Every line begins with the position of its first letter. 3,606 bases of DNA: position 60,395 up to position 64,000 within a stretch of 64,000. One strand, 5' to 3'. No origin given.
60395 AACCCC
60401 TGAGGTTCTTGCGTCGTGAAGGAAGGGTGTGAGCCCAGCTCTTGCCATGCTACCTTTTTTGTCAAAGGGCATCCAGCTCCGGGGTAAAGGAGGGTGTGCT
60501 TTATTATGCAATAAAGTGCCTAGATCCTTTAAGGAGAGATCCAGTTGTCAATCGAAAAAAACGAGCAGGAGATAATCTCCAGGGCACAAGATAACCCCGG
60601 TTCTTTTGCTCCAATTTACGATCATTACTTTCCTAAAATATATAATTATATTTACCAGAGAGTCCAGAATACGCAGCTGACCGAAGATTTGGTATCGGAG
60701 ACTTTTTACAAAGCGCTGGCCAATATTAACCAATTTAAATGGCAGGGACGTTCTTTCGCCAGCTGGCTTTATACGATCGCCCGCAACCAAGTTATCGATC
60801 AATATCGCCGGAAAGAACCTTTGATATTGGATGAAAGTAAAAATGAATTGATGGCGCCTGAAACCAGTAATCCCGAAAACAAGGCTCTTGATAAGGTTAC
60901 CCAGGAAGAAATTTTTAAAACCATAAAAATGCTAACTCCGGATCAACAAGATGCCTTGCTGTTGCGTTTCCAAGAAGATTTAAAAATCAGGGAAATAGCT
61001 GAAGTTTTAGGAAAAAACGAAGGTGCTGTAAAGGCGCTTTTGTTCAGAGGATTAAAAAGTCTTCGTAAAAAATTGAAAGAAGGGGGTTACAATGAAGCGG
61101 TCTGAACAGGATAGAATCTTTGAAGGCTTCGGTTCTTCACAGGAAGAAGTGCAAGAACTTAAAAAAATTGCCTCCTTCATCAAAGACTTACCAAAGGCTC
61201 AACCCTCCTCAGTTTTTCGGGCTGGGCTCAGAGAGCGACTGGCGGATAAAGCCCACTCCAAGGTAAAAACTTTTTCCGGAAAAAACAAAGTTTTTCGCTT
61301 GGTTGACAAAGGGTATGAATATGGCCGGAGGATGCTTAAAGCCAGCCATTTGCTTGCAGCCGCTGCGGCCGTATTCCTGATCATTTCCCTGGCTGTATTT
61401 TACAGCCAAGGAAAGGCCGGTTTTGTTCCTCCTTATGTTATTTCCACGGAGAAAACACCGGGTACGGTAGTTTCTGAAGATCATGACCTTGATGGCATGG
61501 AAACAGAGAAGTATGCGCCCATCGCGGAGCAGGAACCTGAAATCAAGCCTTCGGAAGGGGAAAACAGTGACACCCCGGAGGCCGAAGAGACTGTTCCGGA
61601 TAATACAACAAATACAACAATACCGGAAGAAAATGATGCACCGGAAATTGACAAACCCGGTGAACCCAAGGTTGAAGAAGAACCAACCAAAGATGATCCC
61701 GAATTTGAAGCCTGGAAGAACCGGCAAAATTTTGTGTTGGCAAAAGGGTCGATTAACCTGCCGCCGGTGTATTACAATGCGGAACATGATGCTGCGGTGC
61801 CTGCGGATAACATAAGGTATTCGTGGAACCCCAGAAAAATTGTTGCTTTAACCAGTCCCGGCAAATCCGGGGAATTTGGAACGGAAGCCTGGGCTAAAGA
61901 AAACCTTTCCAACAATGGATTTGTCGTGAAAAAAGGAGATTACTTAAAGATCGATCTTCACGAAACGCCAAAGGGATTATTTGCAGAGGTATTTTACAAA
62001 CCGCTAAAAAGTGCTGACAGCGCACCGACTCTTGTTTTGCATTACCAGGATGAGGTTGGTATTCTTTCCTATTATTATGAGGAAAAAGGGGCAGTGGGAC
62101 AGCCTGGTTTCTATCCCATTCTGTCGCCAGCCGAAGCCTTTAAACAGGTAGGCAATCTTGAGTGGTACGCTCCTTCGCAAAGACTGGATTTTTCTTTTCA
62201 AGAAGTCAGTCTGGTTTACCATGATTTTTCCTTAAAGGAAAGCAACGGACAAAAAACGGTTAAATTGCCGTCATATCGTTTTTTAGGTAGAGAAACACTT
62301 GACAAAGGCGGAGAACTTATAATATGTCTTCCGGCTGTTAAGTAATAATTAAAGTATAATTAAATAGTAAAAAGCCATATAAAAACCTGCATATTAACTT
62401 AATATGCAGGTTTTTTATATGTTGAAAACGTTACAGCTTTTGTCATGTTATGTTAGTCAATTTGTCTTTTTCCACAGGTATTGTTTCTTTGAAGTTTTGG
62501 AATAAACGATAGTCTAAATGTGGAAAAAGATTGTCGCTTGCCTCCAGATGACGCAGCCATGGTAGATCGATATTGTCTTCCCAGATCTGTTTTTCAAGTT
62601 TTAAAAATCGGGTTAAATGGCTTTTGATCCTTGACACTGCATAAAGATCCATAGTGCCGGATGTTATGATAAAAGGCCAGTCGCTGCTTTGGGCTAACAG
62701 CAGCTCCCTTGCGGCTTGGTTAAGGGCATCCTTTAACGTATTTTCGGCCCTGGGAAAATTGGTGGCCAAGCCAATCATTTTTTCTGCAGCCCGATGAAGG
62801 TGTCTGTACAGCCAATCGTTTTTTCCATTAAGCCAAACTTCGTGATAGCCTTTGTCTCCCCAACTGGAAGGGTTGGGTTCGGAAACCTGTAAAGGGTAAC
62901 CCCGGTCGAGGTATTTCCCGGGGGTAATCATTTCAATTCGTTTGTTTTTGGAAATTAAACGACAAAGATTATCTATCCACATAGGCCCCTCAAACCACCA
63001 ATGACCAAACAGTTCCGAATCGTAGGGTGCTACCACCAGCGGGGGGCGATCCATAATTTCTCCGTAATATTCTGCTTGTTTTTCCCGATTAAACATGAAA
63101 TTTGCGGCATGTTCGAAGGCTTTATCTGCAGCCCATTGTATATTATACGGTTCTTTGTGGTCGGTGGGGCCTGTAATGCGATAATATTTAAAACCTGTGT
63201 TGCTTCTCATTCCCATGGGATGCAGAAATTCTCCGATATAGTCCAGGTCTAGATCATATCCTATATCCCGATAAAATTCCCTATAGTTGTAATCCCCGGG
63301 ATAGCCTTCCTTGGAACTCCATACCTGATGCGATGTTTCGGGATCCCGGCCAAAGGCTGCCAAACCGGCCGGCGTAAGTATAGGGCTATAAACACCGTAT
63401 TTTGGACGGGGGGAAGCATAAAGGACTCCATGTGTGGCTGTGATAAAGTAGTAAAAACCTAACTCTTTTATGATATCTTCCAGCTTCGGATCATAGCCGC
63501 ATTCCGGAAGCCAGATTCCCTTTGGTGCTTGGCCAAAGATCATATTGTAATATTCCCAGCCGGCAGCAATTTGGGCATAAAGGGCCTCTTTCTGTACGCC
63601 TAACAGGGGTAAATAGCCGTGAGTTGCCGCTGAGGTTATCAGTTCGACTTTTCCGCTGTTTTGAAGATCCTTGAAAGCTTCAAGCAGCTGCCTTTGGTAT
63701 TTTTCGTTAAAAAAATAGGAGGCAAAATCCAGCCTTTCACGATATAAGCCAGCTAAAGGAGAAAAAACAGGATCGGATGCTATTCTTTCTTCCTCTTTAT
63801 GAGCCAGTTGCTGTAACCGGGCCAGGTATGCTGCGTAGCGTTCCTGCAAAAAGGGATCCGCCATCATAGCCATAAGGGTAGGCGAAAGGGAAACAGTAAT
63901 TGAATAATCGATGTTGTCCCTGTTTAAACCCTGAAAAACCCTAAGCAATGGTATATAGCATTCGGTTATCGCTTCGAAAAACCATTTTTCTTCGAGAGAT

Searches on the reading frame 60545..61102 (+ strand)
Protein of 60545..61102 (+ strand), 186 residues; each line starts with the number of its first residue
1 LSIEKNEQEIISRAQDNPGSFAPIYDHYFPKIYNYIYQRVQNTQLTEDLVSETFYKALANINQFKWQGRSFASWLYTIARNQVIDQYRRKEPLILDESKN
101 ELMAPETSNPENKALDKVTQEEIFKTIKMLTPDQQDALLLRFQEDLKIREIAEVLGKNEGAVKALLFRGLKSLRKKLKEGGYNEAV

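Call 36: search_protein_families(library=ncbifam, proteins=[window:60545-61102:+], max_evalue=1e-40)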
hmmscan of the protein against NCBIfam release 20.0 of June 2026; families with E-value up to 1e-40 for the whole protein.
window:60545-61102:+ (186 aa): 1 family
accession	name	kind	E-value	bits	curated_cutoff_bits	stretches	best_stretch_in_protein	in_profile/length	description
TIGR02952.1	Sig70_famx2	equivalog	5.3e-50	169.6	206.45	1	12-177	3-170/170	ECF subfamily RNA polymerase sigma factor, BldN family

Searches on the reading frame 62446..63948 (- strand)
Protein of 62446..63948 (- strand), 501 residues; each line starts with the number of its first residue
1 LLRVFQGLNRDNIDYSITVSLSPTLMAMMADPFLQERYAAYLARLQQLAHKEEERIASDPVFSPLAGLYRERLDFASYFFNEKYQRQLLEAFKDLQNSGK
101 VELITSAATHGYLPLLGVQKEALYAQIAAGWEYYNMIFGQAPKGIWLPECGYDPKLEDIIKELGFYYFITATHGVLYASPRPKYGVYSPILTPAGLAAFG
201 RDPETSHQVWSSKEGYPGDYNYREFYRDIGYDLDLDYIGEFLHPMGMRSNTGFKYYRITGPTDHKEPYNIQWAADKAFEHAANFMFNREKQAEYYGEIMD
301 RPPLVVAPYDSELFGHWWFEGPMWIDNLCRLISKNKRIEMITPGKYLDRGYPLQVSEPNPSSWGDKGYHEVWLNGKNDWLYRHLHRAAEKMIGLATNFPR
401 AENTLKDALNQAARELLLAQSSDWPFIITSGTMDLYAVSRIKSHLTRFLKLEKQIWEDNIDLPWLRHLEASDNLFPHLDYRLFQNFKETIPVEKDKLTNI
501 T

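Call 36: search_protein_families(library=ncbifam, proteins=[window:62446-63948:-], max_evalue=1e-40)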
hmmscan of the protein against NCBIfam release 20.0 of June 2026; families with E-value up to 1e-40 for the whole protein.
window:62446-63948:- (501 aa): 2 families
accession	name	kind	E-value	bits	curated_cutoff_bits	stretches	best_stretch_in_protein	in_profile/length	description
NF041133.1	branch_enz_Thcocales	equivalog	2.4e-82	277.2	1000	1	4-479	41-529/553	1,4-alpha-glucan branching protein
NF041566.1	branchenz_Thermus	equivalog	1e-80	272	920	1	191-483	257-526/527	1,4-alpha-glucan branching protein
